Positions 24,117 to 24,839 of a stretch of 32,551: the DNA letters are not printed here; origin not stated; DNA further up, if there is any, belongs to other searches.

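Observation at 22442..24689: Glycosyltransferase plus CDP-glycerol synthesis cassette embedded in the virion structural module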

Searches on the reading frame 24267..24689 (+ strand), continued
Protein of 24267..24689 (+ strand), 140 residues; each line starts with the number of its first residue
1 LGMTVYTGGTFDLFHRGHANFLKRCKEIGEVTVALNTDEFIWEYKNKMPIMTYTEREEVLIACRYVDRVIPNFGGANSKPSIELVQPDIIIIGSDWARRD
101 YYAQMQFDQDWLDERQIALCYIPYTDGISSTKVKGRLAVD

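Call 40: find_homologous_proteins(query=window:24273-24689:+, max_evalue=1e-10)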
Query window:24273-24689:+ (138 aa): 3308 proteins with E <= 1e-10 among 3310 candidates; the best 120 are listed.
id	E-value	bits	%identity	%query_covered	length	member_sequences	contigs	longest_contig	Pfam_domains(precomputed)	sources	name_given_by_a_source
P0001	1.4e-87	308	96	100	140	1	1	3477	PF01467.33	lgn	-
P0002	2.0e-87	308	96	100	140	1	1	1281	PF01467.33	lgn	-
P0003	3.8e-87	307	95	100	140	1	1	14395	PF01467.33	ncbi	-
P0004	7.3e-87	306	94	100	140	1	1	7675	PF01467.33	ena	-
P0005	1.0e-86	306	95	100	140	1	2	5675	PF01467.33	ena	-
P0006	1.9e-86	305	93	100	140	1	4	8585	PF01467.33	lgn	-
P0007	2.7e-86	304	93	100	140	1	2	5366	PF01467.33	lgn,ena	-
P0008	3.7e-86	304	94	100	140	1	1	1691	PF01467.33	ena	-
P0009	5.1e-86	303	93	100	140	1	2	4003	PF01467.33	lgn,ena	-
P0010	7.1e-86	303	92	100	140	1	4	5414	PF01467.33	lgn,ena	-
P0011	1.0e-85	302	93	100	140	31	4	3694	PF01467.33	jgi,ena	-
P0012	2.7e-85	301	92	100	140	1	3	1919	PF01467.33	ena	-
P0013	3.6e-85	301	91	100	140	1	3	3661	PF01467.33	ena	-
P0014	3.7e-85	301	92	100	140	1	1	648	PF01467.33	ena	-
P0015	5.1e-85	300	92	100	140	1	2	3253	PF01467.33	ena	-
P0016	9.9e-85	299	92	100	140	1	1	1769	PF01467.33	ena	-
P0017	9.9e-85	299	92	100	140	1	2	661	PF01467.33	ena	-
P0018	6.9e-84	296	91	100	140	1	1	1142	PF01467.33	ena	-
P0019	4.9e-83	294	90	100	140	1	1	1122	PF01467.33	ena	-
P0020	1.3e-82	292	91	100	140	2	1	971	PF01467.33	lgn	-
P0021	1.2e-80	286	88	100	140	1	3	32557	PF01467.33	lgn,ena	-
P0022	1.2e-80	286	88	100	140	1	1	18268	PF01467.33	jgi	-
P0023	2.4e-80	285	88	100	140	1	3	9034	PF01467.33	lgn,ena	-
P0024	6.8e-77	274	83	100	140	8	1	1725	PF01467.33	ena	-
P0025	4.6e-75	268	78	100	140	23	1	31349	PF01467.33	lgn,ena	-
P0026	5.0e-75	268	84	100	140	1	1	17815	PF01467.33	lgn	-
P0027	3.0e-74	265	79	100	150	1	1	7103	PF01467.33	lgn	-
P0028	4.9e-74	265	83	100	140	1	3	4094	PF01467.33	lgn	-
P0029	6.0e-74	264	80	100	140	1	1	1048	PF01467.33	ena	-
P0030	7.4e-74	264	79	100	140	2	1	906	PF01467.33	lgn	-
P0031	7.9e-74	264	80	100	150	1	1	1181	PF01467.33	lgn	-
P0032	8.4e-74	264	79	100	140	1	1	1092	PF01467.33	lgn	-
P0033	1.1e-73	263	79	100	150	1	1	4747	PF01467.33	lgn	-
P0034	4.0e-73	262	78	100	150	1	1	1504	PF01467.33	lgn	-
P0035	8.3e-73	261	78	100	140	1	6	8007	PF01467.33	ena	-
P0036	8.3e-73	261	78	100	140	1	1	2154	PF01467.33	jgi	jgi:glycerol-3-phosphate cytidylyltransferase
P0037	2.2e-72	259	78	100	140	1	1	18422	PF01467.33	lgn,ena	-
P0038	4.2e-72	258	78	100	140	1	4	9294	PF01467.33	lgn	-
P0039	6.4e-71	254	78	100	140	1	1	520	PF01467.33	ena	-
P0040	6.9e-71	254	78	100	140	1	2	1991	PF01467.33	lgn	-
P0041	9.6e-71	254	78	100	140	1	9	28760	PF01467.33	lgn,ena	-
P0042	8.4e-70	251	78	100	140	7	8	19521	PF01467.33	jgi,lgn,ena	-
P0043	8.5e-70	251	78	100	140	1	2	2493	PF01467.33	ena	-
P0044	9.4e-70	251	78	100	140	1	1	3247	PF01467.33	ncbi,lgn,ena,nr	ncbi:FAD synthase [bacterium]|nr:FAD synthase [bacterium]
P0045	1.3e-69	250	79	100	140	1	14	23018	PF01467.33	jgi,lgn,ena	jgi:glycerol-3-phosphate cytidylyltransferase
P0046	1.8e-69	250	78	100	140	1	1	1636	PF01467.33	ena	-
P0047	2.3e-69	249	78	100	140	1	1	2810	PF01467.33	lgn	-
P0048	4.6e-69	248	79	98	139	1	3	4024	PF01467.33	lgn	-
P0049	4.8e-69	248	77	100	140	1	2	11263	PF01467.33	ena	-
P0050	4.9e-69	248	78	100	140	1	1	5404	PF01467.33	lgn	-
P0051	4.9e-69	248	75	100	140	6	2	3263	PF01467.33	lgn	-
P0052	5.1e-69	248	78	100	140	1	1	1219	PF01467.33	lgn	-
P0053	5.3e-69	248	78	100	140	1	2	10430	PF01467.33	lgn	-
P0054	6.5e-68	245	75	100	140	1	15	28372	PF01467.33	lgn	-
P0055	8.9e-67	241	76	100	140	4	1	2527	PF01467.33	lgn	-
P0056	4.8e-66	239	75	98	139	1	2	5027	PF01467.33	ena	-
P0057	4.9e-66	239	73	98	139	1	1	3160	PF01467.33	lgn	-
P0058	5.1e-66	239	76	98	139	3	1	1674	PF01467.33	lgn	-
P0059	8.3e-66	238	72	100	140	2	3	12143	PF01467.33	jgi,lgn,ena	jgi:glycerol-3-phosphate cytidylyltransferase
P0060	2.1e-65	237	75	100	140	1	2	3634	PF01467.33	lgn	-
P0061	2.2e-65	236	71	100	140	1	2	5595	PF01467.33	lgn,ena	-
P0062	2.7e-65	236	74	99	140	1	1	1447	PF01467.33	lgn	-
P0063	3.2e-65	236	75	100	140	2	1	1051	PF01467.33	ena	-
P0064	4.3e-65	236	71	100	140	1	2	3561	PF01467.33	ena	-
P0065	6.3e-65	235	73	100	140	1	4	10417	PF01467.33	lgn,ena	-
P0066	7.0e-65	235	74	98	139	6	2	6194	PF01467.33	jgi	jgi:glycerol-3-phosphate cytidylyltransferase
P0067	8.0e-65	235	74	98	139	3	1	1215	PF01467.33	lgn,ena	-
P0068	8.1e-65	235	75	98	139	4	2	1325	PF01467.33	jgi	jgi:glycerol-3-phosphate cytidylyltransferase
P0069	1.2e-64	234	74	100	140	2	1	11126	PF01467.33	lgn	-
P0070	2.9e-64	233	76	99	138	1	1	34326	PF01467.33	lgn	-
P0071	3.2e-64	233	72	100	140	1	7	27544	PF01467.33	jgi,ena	-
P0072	3.2e-64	233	72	100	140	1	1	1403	PF01467.33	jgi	jgi:glycerol-3-phosphate cytidylyltransferase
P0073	4.9e-64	232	72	100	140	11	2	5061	PF01467.33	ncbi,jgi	jgi:glycerol-3-phosphate cytidylyltransferase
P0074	5.9e-64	232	73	100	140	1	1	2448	PF01467.33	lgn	-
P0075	7.3e-64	232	74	96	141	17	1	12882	PF01467.33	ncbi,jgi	jgi:glycerol-3-phosphate cytidylyltransferase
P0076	8.8e-64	231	73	98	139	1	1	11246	PF01467.33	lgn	-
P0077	9.1e-64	231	74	100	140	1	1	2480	PF01467.33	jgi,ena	-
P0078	9.2e-64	231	75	100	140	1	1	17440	PF01467.33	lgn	-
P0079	9.8e-64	231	73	98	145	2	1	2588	PF01467.33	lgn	-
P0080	1.2e-63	231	74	100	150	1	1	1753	PF01467.33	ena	-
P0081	1.3e-63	231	74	100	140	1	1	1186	PF01467.33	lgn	-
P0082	1.5e-63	231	74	98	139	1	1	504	PF01467.33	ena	-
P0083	1.5e-63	231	74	96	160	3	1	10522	PF01467.33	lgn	-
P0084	2.1e-63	230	73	98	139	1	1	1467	PF01467.33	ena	-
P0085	2.2e-63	230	72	97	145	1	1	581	PF01467.33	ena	-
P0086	2.6e-63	230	72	98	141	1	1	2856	PF01467.33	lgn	-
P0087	2.6e-63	230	72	98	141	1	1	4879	PF01467.33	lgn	-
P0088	2.7e-63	230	73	100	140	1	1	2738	PF01467.33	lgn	-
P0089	2.8e-63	230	75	96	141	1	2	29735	PF01467.33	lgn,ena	-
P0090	2.8e-63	230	75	96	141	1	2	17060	PF01467.33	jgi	jgi:cytidyltransferase-like protein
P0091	4.0e-63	229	72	98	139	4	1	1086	PF01467.33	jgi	jgi:glycerol-3-phosphate cytidylyltransferase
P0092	4.0e-63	229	74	98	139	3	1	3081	PF01467.33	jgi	jgi:glycerol-3-phosphate cytidylyltransferase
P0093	4.3e-63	229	74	96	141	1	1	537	PF01467.33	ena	-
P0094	4.3e-63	229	74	96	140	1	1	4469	PF01467.33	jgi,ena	jgi:glycerol-3-phosphate cytidylyltransferase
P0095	4.4e-63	229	74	96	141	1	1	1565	PF01467.33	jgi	jgi:glycerol-3-phosphate cytidylyltransferase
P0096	4.5e-63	229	73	99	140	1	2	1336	PF01467.33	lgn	-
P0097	4.6e-63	229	73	98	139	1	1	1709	PF01467.33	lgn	-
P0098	5.3e-63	229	74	96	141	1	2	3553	PF01467.33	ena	-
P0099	5.5e-63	229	72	99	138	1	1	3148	PF01467.33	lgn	-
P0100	5.9e-63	229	74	96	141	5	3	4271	PF01467.33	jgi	jgi:glycerol-3-phosphate cytidylyltransferase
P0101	6.2e-63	229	75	96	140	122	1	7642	PF01467.33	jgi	-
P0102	7.7e-63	228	72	98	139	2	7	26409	PF01467.33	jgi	jgi:glycerol-3-phosphate cytidylyltransferase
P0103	7.7e-63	228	72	98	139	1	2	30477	PF01467.33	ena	-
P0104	8.0e-63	228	74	99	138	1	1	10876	PF01467.33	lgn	-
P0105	1.0e-62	228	73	98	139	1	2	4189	PF01467.33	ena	-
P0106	1.3e-62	228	70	98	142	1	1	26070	PF01467.33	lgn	-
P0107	1.4e-62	227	74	96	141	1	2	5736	PF01467.33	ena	-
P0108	1.4e-62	227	74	96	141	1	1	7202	PF01467.33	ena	-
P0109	1.4e-62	227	71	100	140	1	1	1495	PF01467.33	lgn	-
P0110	1.4e-62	227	74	96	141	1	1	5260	PF01467.33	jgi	jgi:glycerol-3-phosphate cytidylyltransferase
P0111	1.5e-62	227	73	98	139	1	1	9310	PF01467.33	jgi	jgi:glycerol-3-phosphate cytidylyltransferase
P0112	1.5e-62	227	72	96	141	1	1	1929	PF01467.33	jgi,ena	jgi:glycerol-3-phosphate cytidylyltransferase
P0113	1.5e-62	227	72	98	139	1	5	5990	PF01467.33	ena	-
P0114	1.6e-62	227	72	96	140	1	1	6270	PF01467.33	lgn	-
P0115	1.6e-62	227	71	98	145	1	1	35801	PF01467.33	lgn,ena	-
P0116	1.7e-62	227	73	98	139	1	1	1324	PF01467.33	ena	-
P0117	1.7e-62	227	72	98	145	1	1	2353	PF01467.33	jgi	-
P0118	1.8e-62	227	71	98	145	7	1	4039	PF01467.33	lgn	-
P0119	1.8e-62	227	71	98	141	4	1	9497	PF01467.33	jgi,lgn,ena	jgi:glycerol-3-phosphate cytidylyltransferase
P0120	1.8e-62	227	70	98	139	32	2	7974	PF01467.33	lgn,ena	-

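Call 52: find_related_loci(query=A1, collection=genome_contigs, flank=8000)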
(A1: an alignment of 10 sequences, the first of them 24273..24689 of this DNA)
Query A1 (138 aa) in genome_contigs; peptide patterns used: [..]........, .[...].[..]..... (x = any residue, [..] = any of these).
42 stretches matched a pattern; 25 encode a relative of the query (tblastn E <= 1e-3); 25 distinct loci.
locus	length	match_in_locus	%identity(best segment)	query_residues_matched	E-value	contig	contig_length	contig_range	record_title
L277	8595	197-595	74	3-135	2e-69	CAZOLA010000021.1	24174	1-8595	MAG TPA_asm: uncultured Sphingobacterium sp. isolate SRP318679_co1_5 genome assembly, contig: NODE_3335_length_24174_cov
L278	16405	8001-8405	65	1-135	2e-63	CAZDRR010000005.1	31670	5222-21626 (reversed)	MAG TPA_asm: uncultured Candidatus Saccharibacteria bacterium isolate SRP220891_co5_148 genome assembly, contig: NODE_75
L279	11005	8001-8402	67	3-136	5e-63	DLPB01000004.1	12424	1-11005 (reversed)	MAG TPA_asm: Micrococcales bacterium UBA7469 UBA7469_contig_23672, whole genome shotgun sequence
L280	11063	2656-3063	68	1-136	6e-63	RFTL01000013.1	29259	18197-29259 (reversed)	MAG: Actinomycetota bacterium isolate WB4_1_1172 contig_100_12, whole genome shotgun sequence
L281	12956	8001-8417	67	1-135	4e-61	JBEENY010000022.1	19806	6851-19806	MAG: Actinomycetota bacterium isolate deadrun_2019_sw_WHONDRS-S19S_0006_A_bin.25 scaffold_000472, whole genome shotgun s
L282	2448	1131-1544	67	1-138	1e-60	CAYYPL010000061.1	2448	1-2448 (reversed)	MAG TPA_asm: uncultured Chitinophagales bacterium isolate SRP319275_co3_126 genome assembly, contig: NODE_37320_length_2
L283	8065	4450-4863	65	1-138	9e-60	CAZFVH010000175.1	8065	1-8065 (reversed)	MAG TPA_asm: uncultured Rubrivivax sp. isolate SRP318679_co1_136 genome assembly, contig: NODE_13755_length_8065_cov_4.8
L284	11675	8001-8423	63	2-138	2e-59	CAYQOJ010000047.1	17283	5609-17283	MAG TPA_asm: uncultured Methylococcus sp. isolate SRP193358_co1_668 genome assembly, contig: NODE_8562_length_17283_cov_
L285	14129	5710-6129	62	1-136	8e-59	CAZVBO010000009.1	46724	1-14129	MAG TPA_asm: uncultured Pseudomonadales bacterium isolate SRP304446_co1_134 genome assembly, contig: NODE_507_length_467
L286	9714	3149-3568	61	1-135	4e-57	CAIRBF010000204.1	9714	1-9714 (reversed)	MAG: uncultured beta proteobacterium isolate Loclat_bin-11913 genome assembly, contig: bin-11913:204/505, whole genome s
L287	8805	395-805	59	3-135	4e-56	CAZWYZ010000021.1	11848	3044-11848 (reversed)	MAG TPA_asm: uncultured Pseudomonadales bacterium isolate SRP286056_co1_495 genome assembly, contig: NODE_6891_length_11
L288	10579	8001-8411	55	1-134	2e-52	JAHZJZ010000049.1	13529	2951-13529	MAG: Epsilonproteobacteria bacterium isolate O_S4.2_bin.14 k141_222852, whole genome shotgun sequence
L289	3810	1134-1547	58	3-136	3e-51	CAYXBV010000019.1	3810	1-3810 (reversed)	MAG TPA_asm: uncultured Gammaproteobacteria bacterium isolate SRP191223_co1_10 genome assembly, contig: NODE_37472_lengt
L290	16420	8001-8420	58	1-135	2e-51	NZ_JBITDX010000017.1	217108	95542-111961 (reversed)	Catenuloplanes sp. NPDC051500 NPDC051500_128_C7.ctg-0017, whole genome shotgun sequence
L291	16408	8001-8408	55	1-135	3e-48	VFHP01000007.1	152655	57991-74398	MAG: SAR202 cluster bacterium isolate OSU_TB57 TB57_007, whole genome shotgun sequence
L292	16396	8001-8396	50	3-135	8e-42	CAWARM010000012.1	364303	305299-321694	MAG: uncultured Gammaproteobacteria bacterium isolate MFD02979.bin.1.82 genome assembly, contig: contig_64785, whole gen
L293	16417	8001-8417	46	1-135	2e-41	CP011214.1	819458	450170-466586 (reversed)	MAG: Candidatus Woesebacteria bacterium GW2011_GWF1_31_35 chromosome, complete genome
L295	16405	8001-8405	45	3-138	3e-36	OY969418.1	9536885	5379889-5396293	MAG: uncultured Acidobacteriota bacterium isolate MFD09212.bin.c.1 genome assembly, chromosome: 1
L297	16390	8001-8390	45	3-131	6e-34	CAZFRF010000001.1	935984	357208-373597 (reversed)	MAG TPA_asm: uncultured Gammaproteobacteria bacterium isolate SRP292972_co1_100 genome assembly, contig: NODE_5_length_9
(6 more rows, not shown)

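Call 55: search_protein_families(library=pfam, proteins=[L291:6389-7156:+, L291:7146-8000:+, L291:8481-10118:+, L291:10115-10789:+, L293:7044-7889:+, L293:8428-9612:+, L295:6704-7444:+, L295:7441-8001:+, L295:8560-9066:+, L295:9140-9850:+], max_evalue=0.001)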
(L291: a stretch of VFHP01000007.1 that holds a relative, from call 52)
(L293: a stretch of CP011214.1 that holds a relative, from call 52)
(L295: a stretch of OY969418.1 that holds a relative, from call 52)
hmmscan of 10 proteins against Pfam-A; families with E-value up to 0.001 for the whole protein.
L291:6389-7156:+ (255 aa): 1 family
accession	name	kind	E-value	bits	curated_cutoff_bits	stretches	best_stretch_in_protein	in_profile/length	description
PF20102.4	DUF6492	-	3e-21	76.2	22.9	1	33-184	62-209/291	Family of unknown function (DUF6492)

L291:7146-8000:+ (284 aa): 0 families

L291:8481-10118:+ (545 aa): 2 families
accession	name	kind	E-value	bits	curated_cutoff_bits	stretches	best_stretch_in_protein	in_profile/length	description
PF07733.18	DNA_pol3_alpha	-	1.8e-68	231.4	23.9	1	241-531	1-260/260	Bacterial DNA polymerase III alpha NTPase domain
PF02811.25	PHP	-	2.6e-13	51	26.4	1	15-99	6-99/164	PHP domain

L291:10115-10789:+ (224 aa): 1 family
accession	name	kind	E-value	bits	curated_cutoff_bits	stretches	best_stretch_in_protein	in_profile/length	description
PF00929.31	RNase_T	-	9.8e-10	39.6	24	1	6-197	1-164/164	Exonuclease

L293:7044-7889:+ (281 aa): 7 families
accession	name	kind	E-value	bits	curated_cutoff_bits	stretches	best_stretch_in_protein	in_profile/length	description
PF08241.18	Methyltransf_11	-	4.7e-16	59.6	21.2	1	114-177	19-95/95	Methyltransferase domain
PF13649.12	Methyltransf_25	-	3.9e-09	37.5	27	1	129-173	51-97/97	Methyltransferase domain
PF13847.12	Methyltransf_31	-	5.4e-09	36.3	27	1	130-180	60-112/145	Methyltransferase domain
PF13489.12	Methyltransf_23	-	8.1e-09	35.9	27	1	115-228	46-156/164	Methyltransferase domain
PF05148.21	Methyltransf_8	-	3.1e-07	30.9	27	1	111-178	91-157/219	Hypothetical methyltransferase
PF08242.18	Methyltransf_12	-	1e-06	29.8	30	1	135-174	60-97/98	Methyltransferase domain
PF01209.24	Ubie_methyltran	-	4.9e-06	26.5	20.1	1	126-177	99-151/233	ubiE/COQ5 methyltransferase family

L293:8428-9612:+ (394 aa): 4 families
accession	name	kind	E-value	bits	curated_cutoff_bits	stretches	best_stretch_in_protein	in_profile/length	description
PF00534.26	Glycos_transf_1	-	7.7e-26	91.1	26.4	1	207-359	12-163/172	Glycosyl transferases group 1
PF13692.12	Glyco_trans_1_4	-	4.4e-20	72.8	27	1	212-354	3-142/142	Glycosyl transferases group 1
PF20706.3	GT4-conflict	-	4.4e-07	29.7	26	1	181-377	171-380/385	Family 4 Glycosyltransferase in conflict systems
PF13439.12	Glyco_transf_4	-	0.00011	22.7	28.5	0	14-148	2-120/170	Glycosyltransferase Family 4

L295:6704-7444:+ (246 aa): 2 families
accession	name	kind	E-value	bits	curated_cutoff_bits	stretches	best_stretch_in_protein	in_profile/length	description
PF13692.12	Glyco_trans_1_4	-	0.00011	22.9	27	1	118-215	3-103/142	Glycosyl transferases group 1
PF00534.26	Glycos_transf_1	-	0.00046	20.2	26.4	1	113-215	12-119/172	Glycosyl transferases group 1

L295:7441-8001:+ (186 aa): 4 families
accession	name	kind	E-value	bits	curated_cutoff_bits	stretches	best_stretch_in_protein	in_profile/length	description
PF00535.33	Glycos_transf_2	-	2.2e-08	34.7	23.3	0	52-81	71-99/168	Glycosyl transferase family 2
PF13712.12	Glyco_tranf_2_5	-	7.9e-07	29.4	27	1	29-81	23-75/210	Glycosyltransferase like family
PF10111.15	Glyco_tranf_2_2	-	0.00015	21.7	27.3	0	100-140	162-201/276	Glycosyltransferase like family 2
PF02709.20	Glyco_transf_7C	-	0.00058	19.9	23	0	106-153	24-70/78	N-terminal domain of galactosyltransferase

L295:8560-9066:+ (168 aa): 0 families

L295:9140-9850:+ (236 aa): 1 family
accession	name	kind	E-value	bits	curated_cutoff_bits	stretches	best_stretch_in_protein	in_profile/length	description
PF24175.2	SU10_adaptor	-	1.5e-11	45.5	27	1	23-203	10-170/194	SU10 adaptor protein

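Call 56: search_protein_families(library=pfam, proteins=[L297:5626-7350:+, L297:7354-7941:+, L297:8565-9620:+, L297:9617-10378:+, L297:10396-11568:+, L292:6195-7490:+, L292:8380-9138:+, L292:5064-5936:+, L291:4485-6389:+, L293:5797-6960:-], max_evalue=0.001)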
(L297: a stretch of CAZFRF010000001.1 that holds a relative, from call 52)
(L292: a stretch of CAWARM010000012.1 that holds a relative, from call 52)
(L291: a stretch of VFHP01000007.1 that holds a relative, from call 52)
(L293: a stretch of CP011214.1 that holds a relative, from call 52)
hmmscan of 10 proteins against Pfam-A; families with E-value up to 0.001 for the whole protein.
L297:5626-7350:+ (574 aa): 0 families

L297:7354-7941:+ (195 aa): 7 families
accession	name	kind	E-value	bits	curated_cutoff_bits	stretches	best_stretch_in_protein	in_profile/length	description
PF08241.18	Methyltransf_11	-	1.5e-15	58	21.2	1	33-118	1-93/95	Methyltransferase domain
PF13649.12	Methyltransf_25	-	4.3e-12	47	27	1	32-114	1-95/97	Methyltransferase domain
PF13489.12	Methyltransf_23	-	2.5e-10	40.7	27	1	26-137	20-132/164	Methyltransferase domain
PF13847.12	Methyltransf_31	-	6.2e-09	36.1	27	1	27-155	2-133/145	Methyltransferase domain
PF08242.18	Methyltransf_12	-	2.2e-08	35.2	30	1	33-114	1-94/98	Methyltransferase domain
PF01209.24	Ubie_methyltran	-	1.8e-07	31.2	20.1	1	27-141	46-173/233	ubiE/COQ5 methyltransferase family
PF07021.18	MetW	-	6.4e-05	23.1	21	1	20-117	5-107/193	Methionine biosynthesis protein MetW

L297:8565-9620:+ (351 aa): 3 families
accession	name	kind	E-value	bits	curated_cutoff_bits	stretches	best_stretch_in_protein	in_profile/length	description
PF00535.33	Glycos_transf_2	-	1.5e-21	77.5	23.3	1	8-133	1-126/168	Glycosyl transferase family 2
PF13641.12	Glyco_tranf_2_3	-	1.1e-12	48.9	27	1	8-242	4-221/230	Glycosyltransferase like family 2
PF13632.12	Glyco_trans_2_3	-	1.1e-10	42.1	27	1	88-299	1-189/198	Glycosyl transferase family group 2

L297:9617-10378:+ (253 aa): 12 families
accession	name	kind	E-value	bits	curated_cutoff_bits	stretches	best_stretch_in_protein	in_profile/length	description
PF13489.12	Methyltransf_23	-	1.5e-22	80.6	27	1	39-216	11-163/164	Methyltransferase domain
PF13847.12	Methyltransf_31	-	6.4e-21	75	27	1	48-155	2-119/145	Methyltransferase domain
PF08241.18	Methyltransf_11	-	2.6e-19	70.1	21.2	1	54-145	1-95/95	Methyltransferase domain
PF13649.12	Methyltransf_25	-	2.9e-16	60.4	27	1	53-141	1-97/97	Methyltransferase domain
PF07021.18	MetW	-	2e-14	54.1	21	1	48-160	12-122/193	Methionine biosynthesis protein MetW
PF08242.18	Methyltransf_12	-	1e-09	39.4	30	1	54-143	1-98/98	Methyltransferase domain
PF02353.26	CMAS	-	5.7e-09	36.1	27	1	43-147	56-166/273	Mycolic acid cyclopropane synthetase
PF05175.20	MTS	-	1.2e-08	35.2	23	1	37-116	23-104/170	Methyltransferase small domain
PF01728.25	FtsJ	-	2e-07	31.6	24.1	1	34-107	6-82/181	FtsJ-like methyltransferase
PF06325.19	PrmA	-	5.8e-07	29.7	22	1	42-144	156-257/296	Ribosomal protein L11 methyltransferase (PrmA)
PF13679.12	Methyltransf_32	-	2.6e-05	24.6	27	1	32-90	7-71/143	Methyltransferase domain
PF01209.24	Ubie_methyltran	-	0.00024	21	20.1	1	40-146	38-152/233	ubiE/COQ5 methyltransferase family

L297:10396-11568:+ (390 aa): 0 families

L292:6195-7490:+ (431 aa): 1 family
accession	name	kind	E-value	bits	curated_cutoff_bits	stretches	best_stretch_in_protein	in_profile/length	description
PF00709.27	Adenylsucc_synt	-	7.5e-176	585.4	27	1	7-424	1-416/416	Adenylosuccinate synthetase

L292:8380-9138:+ (252 aa): 1 family
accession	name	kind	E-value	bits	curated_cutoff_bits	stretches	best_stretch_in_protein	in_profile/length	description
PF11913.13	DUF3431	-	3.7e-13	50.2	25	1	18-218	4-206/219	Protein of unknown function (DUF3431)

L292:5064-5936:+ (290 aa): 1 family
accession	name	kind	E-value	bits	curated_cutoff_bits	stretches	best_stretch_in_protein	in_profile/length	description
PF01145.31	Band_7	-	2.6e-31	109.5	23.6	1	23-199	2-166/176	SPFH domain / Band 7 family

L291:4485-6389:+ (634 aa): 1 family
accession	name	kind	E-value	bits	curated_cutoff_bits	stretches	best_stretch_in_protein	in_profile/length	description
PF01501.26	Glyco_transf_8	-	0.00035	20.7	24.3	0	52-185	19-134/253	Glycosyl transferase family 8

L293:5797-6960:- (387 aa): 3 families
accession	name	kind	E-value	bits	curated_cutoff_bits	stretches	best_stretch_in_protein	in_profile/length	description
PF00534.26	Glycos_transf_1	-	1.3e-30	106.7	26.4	1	198-362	10-170/172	Glycosyl transferases group 1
PF13692.12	Glyco_trans_1_4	-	5e-25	88.9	27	1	205-350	3-142/142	Glycosyl transferases group 1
PF10674.14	Ycf54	-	0.00043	20.9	25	0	75-128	11-64/92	Ycf54 protein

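Call 68: predict_structure(alignment_id=A3)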
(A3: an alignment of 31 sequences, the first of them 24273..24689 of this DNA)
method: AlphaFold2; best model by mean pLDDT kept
length: 138 residues; sequences in the alignment: 31
mean_pLDDT: 85.4   pTM: 0.80
mean pLDDT of the five models: 85.4, 85.0, 83.4, 80.2, 66.7
residues with pLDDT >= 90: 70; 70-90: 44; 50-70: 23; < 50: 1
segments of 3 or more residues with pLDDT < 50: none
pLDDT, mean of each block of 10 residues (from residue 1): 91 89 97 90 86 96 96 83 94 65 86 93 63 61
secondary structure, 60 per line:
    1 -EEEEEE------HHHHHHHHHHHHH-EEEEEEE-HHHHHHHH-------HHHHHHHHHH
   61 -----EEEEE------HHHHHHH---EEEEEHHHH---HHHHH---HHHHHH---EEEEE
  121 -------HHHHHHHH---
elements in order: E2-7 H14-26 E28-34 H36-43 H51-60 E66-70 H77-83 E87-91 H92-95 H99-103 H107-112 E116-120 H128-135
